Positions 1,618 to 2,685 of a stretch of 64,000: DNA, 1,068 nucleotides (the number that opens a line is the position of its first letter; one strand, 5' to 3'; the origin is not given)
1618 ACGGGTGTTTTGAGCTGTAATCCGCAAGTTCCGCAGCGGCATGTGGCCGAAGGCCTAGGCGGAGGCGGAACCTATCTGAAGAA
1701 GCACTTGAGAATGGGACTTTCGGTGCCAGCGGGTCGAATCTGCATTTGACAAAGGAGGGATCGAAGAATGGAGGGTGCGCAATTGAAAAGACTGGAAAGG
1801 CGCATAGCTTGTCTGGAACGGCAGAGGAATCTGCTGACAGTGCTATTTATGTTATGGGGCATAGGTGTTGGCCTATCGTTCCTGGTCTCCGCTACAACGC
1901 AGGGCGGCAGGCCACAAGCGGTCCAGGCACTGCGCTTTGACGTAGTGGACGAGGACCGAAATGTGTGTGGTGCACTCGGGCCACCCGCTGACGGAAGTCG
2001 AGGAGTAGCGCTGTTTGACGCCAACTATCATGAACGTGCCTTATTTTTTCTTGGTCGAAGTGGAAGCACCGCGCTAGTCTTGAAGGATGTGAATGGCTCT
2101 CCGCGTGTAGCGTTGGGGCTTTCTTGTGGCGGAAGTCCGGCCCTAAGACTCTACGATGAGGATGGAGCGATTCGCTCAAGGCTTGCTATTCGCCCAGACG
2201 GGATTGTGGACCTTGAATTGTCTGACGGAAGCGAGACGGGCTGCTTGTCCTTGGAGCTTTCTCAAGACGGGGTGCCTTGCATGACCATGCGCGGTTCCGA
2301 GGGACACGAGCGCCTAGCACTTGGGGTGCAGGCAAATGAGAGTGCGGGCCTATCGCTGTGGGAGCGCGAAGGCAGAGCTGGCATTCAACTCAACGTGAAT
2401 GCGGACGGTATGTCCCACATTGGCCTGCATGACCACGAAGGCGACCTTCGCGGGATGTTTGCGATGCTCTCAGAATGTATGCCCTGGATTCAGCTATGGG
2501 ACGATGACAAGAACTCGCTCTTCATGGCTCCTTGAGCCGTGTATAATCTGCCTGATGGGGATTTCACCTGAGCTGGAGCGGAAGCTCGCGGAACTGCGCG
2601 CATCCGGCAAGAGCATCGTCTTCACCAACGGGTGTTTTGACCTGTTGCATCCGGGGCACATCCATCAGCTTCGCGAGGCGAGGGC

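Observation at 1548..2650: hldA and hldC split by a 1-kb cassette bounded by a 23-nt identical direct repeat that duplicates the hldC 5' end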

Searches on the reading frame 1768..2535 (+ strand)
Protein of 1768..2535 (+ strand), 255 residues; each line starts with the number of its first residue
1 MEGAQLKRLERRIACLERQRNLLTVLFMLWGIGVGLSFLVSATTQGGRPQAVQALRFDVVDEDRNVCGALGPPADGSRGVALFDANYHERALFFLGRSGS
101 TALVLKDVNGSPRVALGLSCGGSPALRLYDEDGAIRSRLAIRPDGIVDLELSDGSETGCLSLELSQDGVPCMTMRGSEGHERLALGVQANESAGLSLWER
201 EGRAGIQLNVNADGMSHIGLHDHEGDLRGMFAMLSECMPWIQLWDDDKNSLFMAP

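Call 7: find_encoding_contigs(protein=window:1768-2535:+, flank=6000, max_places=10)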
Protein window:1768-2535:+ (255 aa): 1 contig read that carries it; 1 place shown.
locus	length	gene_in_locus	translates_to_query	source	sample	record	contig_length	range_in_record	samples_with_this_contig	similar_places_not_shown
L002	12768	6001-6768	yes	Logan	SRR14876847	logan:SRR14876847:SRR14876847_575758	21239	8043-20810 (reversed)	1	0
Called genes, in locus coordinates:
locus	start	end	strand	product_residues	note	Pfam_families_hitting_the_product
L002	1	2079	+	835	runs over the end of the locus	?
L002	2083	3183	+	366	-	PF06258:Mito_fiss_Elm1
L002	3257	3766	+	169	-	PF04191:PEMT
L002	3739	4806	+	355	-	PF01075:Glyco_transf_9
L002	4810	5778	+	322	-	PF00294:PfkB, PF08543:Phos_pyr_kin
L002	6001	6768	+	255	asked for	-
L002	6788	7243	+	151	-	PF01467:CTP_transf_like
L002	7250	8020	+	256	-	PF18912:DZR_2, PF00156:Pribosyltran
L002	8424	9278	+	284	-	PF01578:Cytochrom_C_asm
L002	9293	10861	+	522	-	PF05140:ResB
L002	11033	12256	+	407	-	PF03453:MoeA_N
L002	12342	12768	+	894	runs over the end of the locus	-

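Call 8: search_protein_families(library=pfam, proteins=[window:1768-2535:+], max_evalue=0.01)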
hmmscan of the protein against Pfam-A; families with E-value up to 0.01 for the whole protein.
window:1768-2535:+ (255 aa): 0 families

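Call 10: find_homologous_proteins(query=window:1768-2535:+, max_evalue=0.001)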
Query window:1768-2535:+: 2601 candidates shared short words with the query, none scored E <= 0.001.
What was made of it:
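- Tried and rejected: The word-indexed search of 5.8 billion proteins found nothing (call 10).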

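Call 31: find_related_loci(query=window:1768-2535:+, collection=metagenome_contigs, flank=6000)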
Query window:1768-2535:+ (255 aa) in metagenome_contigs; peptide patterns used: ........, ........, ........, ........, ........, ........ (x = any residue, [..] = any of these).
190 stretches matched a pattern, but none encodes a relative of the query by tblastn (E <= 1e-3).

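Call 35: search_protein_representatives(protein=window:1768-2535:+)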
Query: 255 residues. Proteins with E-value up to 0.001 (for the whole library): 2884; up to 1e-10: 252; up to 1e-30: 0. The best 150 are listed.
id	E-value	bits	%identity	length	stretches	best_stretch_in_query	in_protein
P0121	6.8e-26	107.4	26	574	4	50-229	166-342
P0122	8.7e-26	107.0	32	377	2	90-248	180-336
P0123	9.6e-25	103.6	32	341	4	103-222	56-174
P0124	6.9e-21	91.0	37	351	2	58-246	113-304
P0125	2.3e-20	89.3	29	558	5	76-247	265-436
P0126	3.4e-20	88.7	30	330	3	102-187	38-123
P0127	1.1e-19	87.1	31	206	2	110-255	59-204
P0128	4.7e-19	85.0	30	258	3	75-209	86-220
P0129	6.8e-19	84.4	30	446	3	102-249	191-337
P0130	8.3e-19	84.2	32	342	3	44-234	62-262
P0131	4.9e-18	81.6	28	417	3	75-228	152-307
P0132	7.1e-18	81.1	38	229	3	5-150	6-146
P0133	7.3e-18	81.1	32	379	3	80-227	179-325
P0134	1.3e-17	80.3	36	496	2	100-203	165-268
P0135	1.4e-17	80.2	35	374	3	110-187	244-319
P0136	2.8e-17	79.2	34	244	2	4-143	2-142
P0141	9.1e-17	77.5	31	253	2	4-188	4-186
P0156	8.8e-16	74.2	31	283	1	8-255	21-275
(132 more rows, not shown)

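Call 45: search_protein_families(library=ncbifam, proteins=[window:1768-2535:+], max_evalue=0.01)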
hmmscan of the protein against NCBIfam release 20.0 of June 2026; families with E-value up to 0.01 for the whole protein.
window:1768-2535:+ (255 aa): 0 families
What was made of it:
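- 1768..2535 (+): Cargo gene. It encodes a 255-aa protein with an N-terminal helix and membrane anchor (residues ~22-40) followed by ~20-aa beta-hairpin repeats. The family is uncharacterised. No Pfam or NCBIfam hit (calls 8, 45).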

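Call 54: search_protein_families(library=pfam, proteins=[P0121, P0122, P0123, P0124, P0125, P0127, P0132, P0136, P0141, P0156], max_evalue=0.01)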
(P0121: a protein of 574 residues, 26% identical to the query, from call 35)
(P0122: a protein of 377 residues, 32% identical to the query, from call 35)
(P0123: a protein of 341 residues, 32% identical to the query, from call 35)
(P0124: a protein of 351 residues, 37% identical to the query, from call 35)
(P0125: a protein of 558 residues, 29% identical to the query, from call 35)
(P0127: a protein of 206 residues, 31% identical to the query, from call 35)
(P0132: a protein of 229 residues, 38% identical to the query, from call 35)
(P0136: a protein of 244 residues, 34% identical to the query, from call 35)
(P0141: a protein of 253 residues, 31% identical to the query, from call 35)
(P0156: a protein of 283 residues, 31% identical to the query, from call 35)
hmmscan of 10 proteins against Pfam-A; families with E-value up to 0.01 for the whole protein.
P0121 (574 aa): 0 families

P0122 (377 aa): 0 families

P0123 (341 aa): 0 families

P0124 (351 aa): 0 families

P0125 (558 aa): 0 families

P0127 (206 aa): 0 families

P0132 (229 aa): 0 families

P0136 (244 aa): 0 families

P0141 (253 aa): 0 families

P0156 (283 aa): 0 families

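Call 63: predict_structure(protein=window:1768-2535:+)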
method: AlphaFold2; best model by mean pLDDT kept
length: 255 residues; sequences in the alignment: 1
mean_pLDDT: 49.0   pTM: 0.41
mean pLDDT of the five models: 49.0, 45.4, 42.9, 40.3, 37.6
residues with pLDDT >= 90: 8; 70-90: 25; 50-70: 68; < 50: 154
segments of 3 or more residues with pLDDT < 50: 35-101, 119-123, 164-206, 209-212, 214-216, 226-255
pLDDT, mean of each block of 10 residues (from residue 1): 86 87 79 48 32 27 33 36 37 40 55 54 58 67 61 57 46 36 34 42 47 50 49 38 37 32
secondary structure, 60 per line:
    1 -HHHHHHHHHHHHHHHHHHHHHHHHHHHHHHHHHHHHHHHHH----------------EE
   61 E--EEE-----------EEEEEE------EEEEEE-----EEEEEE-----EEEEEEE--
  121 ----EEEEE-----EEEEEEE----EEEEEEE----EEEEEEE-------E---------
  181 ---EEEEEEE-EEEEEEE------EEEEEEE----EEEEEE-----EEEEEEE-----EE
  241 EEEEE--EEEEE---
elements in order: H2-42 E59-61 E64-66 E78-83 E90-95 E101-106 E112-118 E125-129 E135-141 E146-152 E157-163 E184-190 E192-198 E205-211 E216-221 E227-233 E239-245 E248-252
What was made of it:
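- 1768..2535 (+): The AF2 model shows helix 2-42 plus ~17 strands at low confidence, pLDDT 49 (call 63).
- Tried and rejected: The single-sequence AF2 model had pLDDT 49 (call 63), too poor for a fold search, so none was run.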

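Call 67: find_related_loci(query=window:1768-2535:+, collection=viral_contigs, flank=5000)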
Query window:1768-2535:+ (255 aa) in viral_contigs; peptide patterns used: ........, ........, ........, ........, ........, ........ (x = any residue, [..] = any of these).
20 stretches matched a pattern, but none encodes a relative of the query by tblastn (E <= 1e-3).

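Call 68: search_dna_similar(query=window:1768-2535:+, collection=plasmids, mode=protein, max_evalue=0.001, max_rows=10)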
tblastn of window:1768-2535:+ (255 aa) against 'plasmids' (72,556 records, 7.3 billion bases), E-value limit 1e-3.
Records with a match: 4; places in all: 6; records where one place covers at least 80% of the query: 0.
Best place of each record, by identity: <60% 4.
By first word of the organism name: Candidatus 3; Isosphaeraceae 1.
By predicted mobility (MOB-suite, as given by PLSDB): non-mobilizable 4.
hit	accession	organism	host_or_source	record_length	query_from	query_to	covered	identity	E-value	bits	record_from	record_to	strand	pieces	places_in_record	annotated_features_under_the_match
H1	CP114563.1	Candidatus Manganitrophus sp.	activated carbon metagenome,metagenomic ...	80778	49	249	79%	29.9%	4e-14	79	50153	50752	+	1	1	hypothetical protein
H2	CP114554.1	Candidatus Manganitrophus sp.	activated carbon metagenome,metagenomic ...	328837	49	249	79%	29.9%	4e-14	79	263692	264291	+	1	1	hypothetical protein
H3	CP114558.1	Candidatus Manganitrophus sp.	activated carbon metagenome,metagenomic ...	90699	80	242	64%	33.0%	3e-6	90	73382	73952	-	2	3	hypothetical protein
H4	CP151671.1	Isosphaeraceae bacterium EP7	-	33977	101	225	49%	25.6%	6e-4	48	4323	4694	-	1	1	hypothetical protein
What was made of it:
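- Tried and rejected: Plasmids gave only ~30% identical hypothetical proteins (call 68).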

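Call 69: search_dna_similar(query=window:1768-2535:+, collection=phages, mode=protein, max_evalue=0.001, max_rows=10)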
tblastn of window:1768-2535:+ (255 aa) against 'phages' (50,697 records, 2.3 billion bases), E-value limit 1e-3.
No match.
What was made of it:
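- On Site-specific integrative element (prophage/ICE/IME remnant): No close relative of the cargo was found among 5.8 billion proteins, JGI metagenomes, IMG/VR, phages or plasmids (calls 10, 31, 67-69).
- No other copy of such a circle or cassette was found (calls 10, 31, 67-69). There is no phage, viral or plasmid relative beyond weak plasmid-borne hypothetical proteins (calls 67-69).
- Tried and rejected: The JGI metagenome scan found nothing (call 31), IMG/VR nothing (call 67) and phages nothing (call 69).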
